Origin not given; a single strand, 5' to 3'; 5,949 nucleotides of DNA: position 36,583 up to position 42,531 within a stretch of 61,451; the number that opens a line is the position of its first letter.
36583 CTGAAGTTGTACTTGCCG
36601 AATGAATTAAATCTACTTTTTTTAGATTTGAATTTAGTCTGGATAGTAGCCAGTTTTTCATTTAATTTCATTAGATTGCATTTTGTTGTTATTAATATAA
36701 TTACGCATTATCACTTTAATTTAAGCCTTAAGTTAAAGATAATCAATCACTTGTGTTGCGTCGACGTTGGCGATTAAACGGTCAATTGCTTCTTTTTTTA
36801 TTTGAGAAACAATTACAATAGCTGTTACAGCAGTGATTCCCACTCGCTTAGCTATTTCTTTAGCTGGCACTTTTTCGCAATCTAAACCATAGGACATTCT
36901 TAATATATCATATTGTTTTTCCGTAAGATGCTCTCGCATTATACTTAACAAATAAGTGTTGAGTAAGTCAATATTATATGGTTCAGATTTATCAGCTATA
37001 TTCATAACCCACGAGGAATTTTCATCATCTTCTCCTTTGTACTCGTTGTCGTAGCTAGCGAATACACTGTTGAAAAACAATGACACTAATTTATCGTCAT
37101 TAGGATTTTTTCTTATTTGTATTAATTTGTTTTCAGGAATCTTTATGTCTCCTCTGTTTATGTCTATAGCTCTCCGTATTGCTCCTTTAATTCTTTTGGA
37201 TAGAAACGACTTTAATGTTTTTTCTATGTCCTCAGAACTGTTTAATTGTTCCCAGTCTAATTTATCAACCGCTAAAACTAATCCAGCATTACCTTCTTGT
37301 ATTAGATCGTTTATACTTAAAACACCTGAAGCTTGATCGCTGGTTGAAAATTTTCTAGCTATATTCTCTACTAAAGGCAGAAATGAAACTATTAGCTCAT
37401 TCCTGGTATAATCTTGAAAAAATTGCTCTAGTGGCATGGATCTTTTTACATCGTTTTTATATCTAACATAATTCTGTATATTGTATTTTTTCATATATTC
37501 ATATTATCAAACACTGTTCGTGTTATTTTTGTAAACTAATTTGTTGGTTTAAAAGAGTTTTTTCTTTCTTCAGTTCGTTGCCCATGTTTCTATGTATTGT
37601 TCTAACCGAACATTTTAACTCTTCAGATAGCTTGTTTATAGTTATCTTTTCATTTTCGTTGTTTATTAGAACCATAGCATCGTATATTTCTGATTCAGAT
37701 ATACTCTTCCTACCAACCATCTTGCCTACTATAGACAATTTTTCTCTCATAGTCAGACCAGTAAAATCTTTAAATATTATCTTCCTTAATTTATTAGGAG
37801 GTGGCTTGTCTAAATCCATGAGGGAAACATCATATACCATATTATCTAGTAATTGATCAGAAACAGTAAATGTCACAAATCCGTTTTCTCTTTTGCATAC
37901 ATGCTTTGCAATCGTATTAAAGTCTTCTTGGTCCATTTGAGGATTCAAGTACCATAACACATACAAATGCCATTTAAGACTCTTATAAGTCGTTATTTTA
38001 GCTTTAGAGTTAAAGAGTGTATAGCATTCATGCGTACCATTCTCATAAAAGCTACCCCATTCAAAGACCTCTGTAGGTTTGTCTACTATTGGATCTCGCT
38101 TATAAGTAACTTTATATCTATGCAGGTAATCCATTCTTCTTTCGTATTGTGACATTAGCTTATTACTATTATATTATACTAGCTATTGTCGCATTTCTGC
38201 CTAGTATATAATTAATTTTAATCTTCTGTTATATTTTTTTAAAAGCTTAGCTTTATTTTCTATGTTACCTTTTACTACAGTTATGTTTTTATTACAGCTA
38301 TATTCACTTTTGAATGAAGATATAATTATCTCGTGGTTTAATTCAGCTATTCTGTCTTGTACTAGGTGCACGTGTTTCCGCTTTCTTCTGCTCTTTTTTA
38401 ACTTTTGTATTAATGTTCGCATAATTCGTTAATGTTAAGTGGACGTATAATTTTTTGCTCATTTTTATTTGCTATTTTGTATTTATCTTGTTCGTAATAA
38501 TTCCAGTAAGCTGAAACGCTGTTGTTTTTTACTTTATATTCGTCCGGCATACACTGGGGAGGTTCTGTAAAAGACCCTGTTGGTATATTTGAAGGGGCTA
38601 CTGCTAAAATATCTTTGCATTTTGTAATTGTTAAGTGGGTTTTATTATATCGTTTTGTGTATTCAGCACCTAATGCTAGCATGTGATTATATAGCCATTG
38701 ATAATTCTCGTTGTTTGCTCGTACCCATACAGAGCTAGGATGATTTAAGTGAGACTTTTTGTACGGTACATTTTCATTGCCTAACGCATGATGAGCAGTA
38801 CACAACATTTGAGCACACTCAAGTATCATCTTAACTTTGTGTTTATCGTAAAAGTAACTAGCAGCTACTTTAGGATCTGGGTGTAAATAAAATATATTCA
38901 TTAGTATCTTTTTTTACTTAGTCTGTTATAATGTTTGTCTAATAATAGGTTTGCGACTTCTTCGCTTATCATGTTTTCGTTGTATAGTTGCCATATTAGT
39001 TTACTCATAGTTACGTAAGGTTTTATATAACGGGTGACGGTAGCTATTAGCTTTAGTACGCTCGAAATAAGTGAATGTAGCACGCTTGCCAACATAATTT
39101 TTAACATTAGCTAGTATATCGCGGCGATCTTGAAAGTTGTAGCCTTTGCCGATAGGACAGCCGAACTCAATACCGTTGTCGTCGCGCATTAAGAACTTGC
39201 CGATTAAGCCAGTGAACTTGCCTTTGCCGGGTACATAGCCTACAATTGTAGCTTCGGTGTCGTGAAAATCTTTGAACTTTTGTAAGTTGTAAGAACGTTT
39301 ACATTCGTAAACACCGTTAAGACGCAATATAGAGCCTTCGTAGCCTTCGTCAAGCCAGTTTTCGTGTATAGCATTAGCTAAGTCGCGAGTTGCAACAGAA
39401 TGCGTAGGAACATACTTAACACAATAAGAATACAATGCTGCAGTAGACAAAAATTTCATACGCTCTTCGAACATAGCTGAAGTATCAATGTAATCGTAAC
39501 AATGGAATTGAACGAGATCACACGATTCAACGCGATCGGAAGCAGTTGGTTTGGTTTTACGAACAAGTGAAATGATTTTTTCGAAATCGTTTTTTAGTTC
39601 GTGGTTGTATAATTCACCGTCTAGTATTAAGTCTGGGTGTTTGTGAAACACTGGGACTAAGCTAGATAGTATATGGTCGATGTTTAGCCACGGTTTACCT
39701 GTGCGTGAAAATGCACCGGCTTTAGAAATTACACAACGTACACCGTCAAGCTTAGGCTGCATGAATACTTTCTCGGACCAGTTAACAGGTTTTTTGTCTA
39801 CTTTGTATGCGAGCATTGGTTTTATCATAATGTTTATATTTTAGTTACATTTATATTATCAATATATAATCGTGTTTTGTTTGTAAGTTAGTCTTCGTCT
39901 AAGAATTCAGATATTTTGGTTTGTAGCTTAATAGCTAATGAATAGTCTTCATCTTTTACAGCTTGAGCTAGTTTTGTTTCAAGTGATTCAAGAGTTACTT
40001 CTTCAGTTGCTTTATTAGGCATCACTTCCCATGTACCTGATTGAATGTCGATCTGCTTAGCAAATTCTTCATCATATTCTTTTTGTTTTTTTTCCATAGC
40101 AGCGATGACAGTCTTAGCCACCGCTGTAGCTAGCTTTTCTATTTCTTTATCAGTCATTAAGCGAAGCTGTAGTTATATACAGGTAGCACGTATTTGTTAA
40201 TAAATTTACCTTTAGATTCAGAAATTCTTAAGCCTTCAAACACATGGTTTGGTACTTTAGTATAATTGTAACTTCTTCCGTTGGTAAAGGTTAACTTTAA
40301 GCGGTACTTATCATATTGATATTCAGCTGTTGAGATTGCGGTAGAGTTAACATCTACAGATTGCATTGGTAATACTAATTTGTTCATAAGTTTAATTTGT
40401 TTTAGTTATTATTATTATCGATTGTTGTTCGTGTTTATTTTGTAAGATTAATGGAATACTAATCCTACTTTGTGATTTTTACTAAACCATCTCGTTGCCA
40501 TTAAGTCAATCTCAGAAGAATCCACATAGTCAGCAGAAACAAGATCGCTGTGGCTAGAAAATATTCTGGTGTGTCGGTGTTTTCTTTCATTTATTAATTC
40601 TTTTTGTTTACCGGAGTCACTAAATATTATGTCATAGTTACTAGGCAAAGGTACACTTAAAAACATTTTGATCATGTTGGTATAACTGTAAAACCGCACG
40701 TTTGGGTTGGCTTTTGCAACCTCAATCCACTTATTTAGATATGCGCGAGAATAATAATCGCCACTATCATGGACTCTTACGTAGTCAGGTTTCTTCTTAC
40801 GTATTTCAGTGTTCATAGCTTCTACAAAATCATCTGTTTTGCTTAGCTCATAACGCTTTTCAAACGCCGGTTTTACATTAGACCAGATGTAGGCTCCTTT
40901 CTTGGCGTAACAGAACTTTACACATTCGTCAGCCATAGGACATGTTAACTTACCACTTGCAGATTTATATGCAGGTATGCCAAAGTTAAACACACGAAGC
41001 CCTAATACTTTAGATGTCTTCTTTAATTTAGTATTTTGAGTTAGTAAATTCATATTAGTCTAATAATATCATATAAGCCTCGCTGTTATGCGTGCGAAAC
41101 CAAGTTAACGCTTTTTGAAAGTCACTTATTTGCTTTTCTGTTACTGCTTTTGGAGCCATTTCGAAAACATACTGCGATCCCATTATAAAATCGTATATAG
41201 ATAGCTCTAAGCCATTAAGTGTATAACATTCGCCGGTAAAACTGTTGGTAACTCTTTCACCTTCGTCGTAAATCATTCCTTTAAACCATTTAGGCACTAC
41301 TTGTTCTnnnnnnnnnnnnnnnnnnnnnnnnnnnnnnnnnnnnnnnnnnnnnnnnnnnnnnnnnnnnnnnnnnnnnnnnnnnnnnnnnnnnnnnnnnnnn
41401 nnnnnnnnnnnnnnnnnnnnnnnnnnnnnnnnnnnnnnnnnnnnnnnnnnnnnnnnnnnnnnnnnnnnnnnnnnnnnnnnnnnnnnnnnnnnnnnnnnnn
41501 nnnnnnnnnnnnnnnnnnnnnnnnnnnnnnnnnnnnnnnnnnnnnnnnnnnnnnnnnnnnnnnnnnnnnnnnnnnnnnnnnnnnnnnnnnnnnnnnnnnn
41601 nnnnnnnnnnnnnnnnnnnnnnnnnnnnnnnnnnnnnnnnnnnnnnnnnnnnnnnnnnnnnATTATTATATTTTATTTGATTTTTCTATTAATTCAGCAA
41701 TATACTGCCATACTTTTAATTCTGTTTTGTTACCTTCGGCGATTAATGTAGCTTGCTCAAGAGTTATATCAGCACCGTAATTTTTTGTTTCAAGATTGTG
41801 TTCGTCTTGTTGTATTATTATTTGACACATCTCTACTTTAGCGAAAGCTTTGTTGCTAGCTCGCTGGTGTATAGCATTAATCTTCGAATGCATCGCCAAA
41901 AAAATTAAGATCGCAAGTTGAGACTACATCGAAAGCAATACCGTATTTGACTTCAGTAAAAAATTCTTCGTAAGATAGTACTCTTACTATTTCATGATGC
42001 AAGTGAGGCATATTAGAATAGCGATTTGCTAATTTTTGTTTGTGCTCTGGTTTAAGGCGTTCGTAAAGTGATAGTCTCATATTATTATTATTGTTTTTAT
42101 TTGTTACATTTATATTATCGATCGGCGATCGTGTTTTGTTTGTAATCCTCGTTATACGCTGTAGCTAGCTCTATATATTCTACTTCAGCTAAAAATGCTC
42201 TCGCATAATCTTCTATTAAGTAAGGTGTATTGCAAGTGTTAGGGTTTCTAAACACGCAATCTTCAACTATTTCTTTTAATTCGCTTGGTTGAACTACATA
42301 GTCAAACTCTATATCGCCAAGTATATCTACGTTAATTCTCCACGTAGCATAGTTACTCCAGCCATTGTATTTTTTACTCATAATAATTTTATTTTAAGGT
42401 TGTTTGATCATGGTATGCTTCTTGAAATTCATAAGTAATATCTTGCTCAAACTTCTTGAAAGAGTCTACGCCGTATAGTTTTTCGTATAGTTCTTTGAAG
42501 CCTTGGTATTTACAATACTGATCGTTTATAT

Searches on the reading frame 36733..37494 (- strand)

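Call 55: search_protein_families(library=pfam, proteins=[window:36733-37494:-], max_evalue=0.001)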
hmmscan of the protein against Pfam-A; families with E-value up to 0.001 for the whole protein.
window:36733-37494:- (253 aa): 2 families
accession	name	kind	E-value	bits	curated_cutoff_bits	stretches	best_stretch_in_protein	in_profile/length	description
PF04542.20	Sigma70_r2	-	5.8e-07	29.7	24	1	34-109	1-64/71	Sigma-70 region 2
PF04545.22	Sigma70_r4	-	9.5e-06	25.5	24.1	1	189-240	4-48/50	Sigma-70, region 4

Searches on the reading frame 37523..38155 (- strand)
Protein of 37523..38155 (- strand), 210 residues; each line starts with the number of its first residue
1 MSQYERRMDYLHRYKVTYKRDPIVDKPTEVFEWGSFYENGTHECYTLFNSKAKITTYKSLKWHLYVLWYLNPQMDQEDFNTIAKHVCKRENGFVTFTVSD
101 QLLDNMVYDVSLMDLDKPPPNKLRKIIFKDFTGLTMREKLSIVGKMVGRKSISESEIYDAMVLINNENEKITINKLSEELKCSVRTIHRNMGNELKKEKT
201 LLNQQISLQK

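Call 55: search_protein_families(library=pfam, proteins=[window:37523-38155:-], max_evalue=0.001)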
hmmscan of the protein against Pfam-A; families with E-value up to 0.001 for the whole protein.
window:37523-38155:- (210 aa): 1 family
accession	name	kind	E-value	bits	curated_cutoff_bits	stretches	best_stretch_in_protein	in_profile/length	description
PF08279.18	HTH_11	-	1.8e-05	25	25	1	163-190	9-35/55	HTH domain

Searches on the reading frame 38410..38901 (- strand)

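Call 55: search_protein_families(library=pfam, proteins=[window:38410-38901:-], max_evalue=0.001)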
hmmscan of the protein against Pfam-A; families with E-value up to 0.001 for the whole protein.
window:38410-38901:- (163 aa): 1 family
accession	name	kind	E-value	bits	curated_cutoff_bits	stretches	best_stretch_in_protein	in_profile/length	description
PF03013.19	Pyr_excise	-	1.3e-07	32.3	23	1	1-91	1-79/81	Pyrimidine dimer DNA glycosylase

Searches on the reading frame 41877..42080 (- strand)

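Call 79: search_protein_families(library=pfam, proteins=[window:41877-42080:-], max_evalue=0.1)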
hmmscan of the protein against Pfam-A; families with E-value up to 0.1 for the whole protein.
window:41877-42080:- (67 aa): 1 family
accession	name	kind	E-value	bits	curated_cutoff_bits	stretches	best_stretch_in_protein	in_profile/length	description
PF03909.22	BSD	-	0.036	14.5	24.6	1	6-42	7-43/58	BSD domain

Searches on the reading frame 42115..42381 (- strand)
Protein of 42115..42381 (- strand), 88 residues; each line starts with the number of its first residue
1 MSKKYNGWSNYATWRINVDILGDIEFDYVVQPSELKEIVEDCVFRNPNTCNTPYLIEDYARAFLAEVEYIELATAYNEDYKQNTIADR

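Call 56: search_protein_families(library=phrogs, proteins=[window:42115-42381:-], max_evalue=0.001)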
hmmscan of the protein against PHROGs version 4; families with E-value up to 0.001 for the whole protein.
window:42115-42381:- (88 aa): 0 families

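Call 79: search_protein_families(library=pfam, proteins=[window:42115-42381:-], max_evalue=0.1)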
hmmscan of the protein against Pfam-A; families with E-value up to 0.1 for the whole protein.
window:42115-42381:- (88 aa): 1 family
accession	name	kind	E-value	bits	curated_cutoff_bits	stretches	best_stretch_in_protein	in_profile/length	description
PF23907.1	DUF7249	-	0.00011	23.6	27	1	1-30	1-29/93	Family of unknown function (DUF7249)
